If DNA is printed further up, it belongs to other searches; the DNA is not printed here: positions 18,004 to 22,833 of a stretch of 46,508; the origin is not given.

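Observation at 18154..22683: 1509-aa fusion of a secreted M28-like peptidase/PA ectodomain to an FtsX/MacB-type permease, with no ABC ATPase nearby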

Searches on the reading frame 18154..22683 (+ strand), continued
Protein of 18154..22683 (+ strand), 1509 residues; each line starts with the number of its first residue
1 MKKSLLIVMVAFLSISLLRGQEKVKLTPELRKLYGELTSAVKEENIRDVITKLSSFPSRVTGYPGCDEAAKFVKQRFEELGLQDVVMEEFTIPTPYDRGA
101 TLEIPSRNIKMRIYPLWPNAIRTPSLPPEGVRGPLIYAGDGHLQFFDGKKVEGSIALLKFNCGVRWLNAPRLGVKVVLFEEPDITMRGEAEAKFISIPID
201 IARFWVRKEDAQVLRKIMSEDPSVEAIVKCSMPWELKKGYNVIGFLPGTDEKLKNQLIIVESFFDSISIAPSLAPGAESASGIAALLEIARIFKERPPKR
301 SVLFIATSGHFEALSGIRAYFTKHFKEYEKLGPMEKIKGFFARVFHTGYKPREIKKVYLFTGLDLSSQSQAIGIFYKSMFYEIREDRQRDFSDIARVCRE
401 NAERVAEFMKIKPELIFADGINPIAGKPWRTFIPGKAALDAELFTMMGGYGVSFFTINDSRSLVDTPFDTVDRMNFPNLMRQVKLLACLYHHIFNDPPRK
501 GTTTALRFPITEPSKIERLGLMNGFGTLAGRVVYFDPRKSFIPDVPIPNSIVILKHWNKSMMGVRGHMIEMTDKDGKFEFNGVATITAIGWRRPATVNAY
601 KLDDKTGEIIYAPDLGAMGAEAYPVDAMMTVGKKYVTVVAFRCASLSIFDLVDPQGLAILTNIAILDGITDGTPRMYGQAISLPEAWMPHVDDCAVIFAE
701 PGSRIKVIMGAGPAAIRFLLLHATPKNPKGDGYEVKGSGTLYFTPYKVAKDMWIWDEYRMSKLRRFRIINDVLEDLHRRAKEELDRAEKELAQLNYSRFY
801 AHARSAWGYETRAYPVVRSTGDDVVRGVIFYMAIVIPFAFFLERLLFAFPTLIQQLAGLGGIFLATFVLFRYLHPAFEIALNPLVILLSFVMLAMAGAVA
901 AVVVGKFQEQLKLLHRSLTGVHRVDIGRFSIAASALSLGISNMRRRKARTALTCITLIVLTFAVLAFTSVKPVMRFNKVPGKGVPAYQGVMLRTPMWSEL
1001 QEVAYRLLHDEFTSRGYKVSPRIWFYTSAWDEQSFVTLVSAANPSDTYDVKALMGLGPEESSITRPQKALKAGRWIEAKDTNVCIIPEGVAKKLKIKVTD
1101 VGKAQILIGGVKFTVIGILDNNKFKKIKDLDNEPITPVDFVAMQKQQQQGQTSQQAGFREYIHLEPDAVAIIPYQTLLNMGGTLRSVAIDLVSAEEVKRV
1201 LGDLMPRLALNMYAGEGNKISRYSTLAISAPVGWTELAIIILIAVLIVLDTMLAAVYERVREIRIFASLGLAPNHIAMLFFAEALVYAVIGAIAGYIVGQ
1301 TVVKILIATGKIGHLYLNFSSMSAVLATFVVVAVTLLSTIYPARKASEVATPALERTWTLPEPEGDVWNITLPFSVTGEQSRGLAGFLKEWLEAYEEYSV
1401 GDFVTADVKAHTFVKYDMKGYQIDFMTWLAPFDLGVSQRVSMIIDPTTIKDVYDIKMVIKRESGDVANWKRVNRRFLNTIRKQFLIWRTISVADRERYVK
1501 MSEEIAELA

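Call 77: find_homologous_proteins(query=A5, max_evalue=0.001)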
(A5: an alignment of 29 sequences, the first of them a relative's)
Query A5 (29 sequences) (300 aa, profile of the alignment): 159 proteins with E <= 0.001 among 8000 candidates; the best 120 are listed.
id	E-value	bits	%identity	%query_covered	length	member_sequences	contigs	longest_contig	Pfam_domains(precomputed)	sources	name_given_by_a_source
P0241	8.6e-114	398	83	100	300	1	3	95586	-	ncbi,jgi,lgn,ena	-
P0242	5.2e-111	389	57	100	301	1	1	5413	-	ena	-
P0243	1.3e-110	388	90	100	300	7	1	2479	-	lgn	-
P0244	1.4e-109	384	61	100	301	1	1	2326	-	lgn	-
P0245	1.9e-109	384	54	100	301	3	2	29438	-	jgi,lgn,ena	-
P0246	3.0e-109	383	51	100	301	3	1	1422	-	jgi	jgi:hypothetical protein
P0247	4.9e-109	382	53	100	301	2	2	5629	-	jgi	jgi:hypothetical protein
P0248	5.0e-109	382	53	100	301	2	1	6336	-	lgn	-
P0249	1.0e-108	381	37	98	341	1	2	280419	-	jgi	-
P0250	1.2e-108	381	53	100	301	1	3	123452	-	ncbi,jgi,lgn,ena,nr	ncbi:MAG TPA: hypothetical protein VMX94_04835 [Armatimonadota bacterium]|nr:hypothetical protein [A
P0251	1.7e-108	381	83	100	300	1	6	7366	-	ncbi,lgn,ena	-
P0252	2.1e-108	380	55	100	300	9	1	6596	-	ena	-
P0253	4.3e-108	379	53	100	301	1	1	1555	-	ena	-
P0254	5.4e-108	379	53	100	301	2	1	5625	-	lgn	-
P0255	5.8e-108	379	60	100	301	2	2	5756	-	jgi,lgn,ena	-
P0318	4.0e-95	337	39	98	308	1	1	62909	-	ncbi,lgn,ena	-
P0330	1.8e-93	331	29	97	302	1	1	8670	-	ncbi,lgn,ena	-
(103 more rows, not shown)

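Call 85: find_encoding_contigs(protein=P0318, flank=8000, max_places=2)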
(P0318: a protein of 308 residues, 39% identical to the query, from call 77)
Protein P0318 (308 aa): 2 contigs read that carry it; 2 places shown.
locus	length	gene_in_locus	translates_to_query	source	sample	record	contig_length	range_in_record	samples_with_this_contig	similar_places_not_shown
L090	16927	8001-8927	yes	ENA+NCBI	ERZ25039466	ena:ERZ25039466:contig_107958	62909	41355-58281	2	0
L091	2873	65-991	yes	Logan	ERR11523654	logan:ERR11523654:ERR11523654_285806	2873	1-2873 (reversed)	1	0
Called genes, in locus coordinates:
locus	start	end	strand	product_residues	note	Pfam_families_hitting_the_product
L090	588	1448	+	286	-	PF04389:Peptidase_M28 (weak)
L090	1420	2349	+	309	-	-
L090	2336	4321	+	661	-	-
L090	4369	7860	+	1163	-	PF02687:FtsX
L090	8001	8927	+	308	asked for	-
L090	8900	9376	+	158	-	PF05402:PqqD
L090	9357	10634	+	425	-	PF02687:FtsX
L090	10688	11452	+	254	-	PF02463:SMC_N (faint), PF00005:ABC_tran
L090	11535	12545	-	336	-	-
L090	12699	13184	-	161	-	PF07884:VKOR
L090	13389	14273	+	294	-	PF08668:HDOD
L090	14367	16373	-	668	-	PF00456:Transketolase_N, PF02779:Transket_pyr, PF02780:Transketolase_C, PF22613:Transketolase_C_1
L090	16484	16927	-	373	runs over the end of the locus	PF13808:DDE_Tnp_1_assoc, PF01609:DDE_Tnp_1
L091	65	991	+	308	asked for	-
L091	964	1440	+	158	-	PF05402:PqqD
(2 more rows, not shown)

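Call 86: find_encoding_contigs(protein=P0330, flank=8000, max_places=2)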
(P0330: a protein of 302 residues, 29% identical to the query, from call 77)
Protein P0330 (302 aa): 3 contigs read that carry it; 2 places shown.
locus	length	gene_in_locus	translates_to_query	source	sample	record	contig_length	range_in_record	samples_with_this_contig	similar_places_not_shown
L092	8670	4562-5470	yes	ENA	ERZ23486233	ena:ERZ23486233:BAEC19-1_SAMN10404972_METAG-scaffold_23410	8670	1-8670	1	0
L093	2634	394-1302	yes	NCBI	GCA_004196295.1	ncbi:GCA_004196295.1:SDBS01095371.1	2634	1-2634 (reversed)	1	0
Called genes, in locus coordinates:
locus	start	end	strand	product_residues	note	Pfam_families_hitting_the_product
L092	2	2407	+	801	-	?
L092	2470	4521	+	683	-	-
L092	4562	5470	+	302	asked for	-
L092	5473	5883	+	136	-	PF05402:PqqD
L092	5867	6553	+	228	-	PF02687:FtsX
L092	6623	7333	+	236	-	-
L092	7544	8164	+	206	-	PF05036:SPOR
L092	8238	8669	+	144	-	?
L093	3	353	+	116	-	?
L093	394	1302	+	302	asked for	-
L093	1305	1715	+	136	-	PF05402:PqqD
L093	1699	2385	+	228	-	PF02687:FtsX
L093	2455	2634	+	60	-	?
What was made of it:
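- An SPOR-domain gene follows the cluster in L092 (call 86).
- Tried and rejected: Two p300 homologs with source patterns like those of the sister MAG belonged to other organisms (calls 85, 86).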

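Call 100: search_protein_families(library=padloc, proteins=[window:18154-22683:+, L005:16628-17533:+, L005:17535-17960:+, L005:17947-18576:+, L005:18666-19406:+], max_evalue=0.001)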
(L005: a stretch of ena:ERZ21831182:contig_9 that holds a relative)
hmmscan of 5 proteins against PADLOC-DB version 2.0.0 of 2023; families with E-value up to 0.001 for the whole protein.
window:18154-22683:+ (1509 aa): 2 families
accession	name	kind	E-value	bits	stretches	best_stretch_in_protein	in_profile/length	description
PDLC01991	CARF_m8--CARF_LolE_TM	-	2.2e-65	219.2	1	777-1491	28-683/810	-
PDLC01990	CARF_m8--CARF_Beta-galactosidase_LolE_TM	-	6.3e-35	117.9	1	925-1487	1134-1660/1791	-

L005:16628-17533:+ (301 aa): 0 families

L005:17535-17960:+ (141 aa): 0 families

L005:17947-18576:+ (209 aa): 2 families
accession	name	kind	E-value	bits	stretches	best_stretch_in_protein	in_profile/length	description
PDLC01991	CARF_m8--CARF_LolE_TM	-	1.2e-12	44.8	1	83-199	440-550/810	-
PDLC01990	CARF_m8--CARF_Beta-galactosidase_LolE_TM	-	1.8e-08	30.2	1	84-199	1417-1528/1791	-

L005:18666-19406:+ (246 aa): 8 families
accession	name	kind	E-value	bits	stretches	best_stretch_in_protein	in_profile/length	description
PDLC04135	mad3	-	7.5e-32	109.3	2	139-223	255-340/374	mads_3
PDLC04140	mad8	-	6.3e-10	37.1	1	27-212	17-238/314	mads_8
PDLC02335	AbiLi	-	1.3e-07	29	1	148-220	176-250/326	AbiLi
PDLC02914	ATPase-Toprim_I-B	-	1.6e-06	25.6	1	149-215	186-252/443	-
PDLC04164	AriA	-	2.5e-06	25.3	0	147-220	171-247/253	-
PDLC02980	AriA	-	3.5e-05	21.9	0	146-212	236-304/304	-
PDLC03865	LmuB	-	0.00012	18.5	0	159-207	920-974/1007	-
PDLC04213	HEC-02A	-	0.00049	17.7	0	163-211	230-276/337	-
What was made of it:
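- PADLOC PDLC01991 'CARF_m8--CARF_LolE_TM' matches residues 777-1491 at 2.2e-65, and PDLC01990 matches at 6.3e-35 (call 100).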
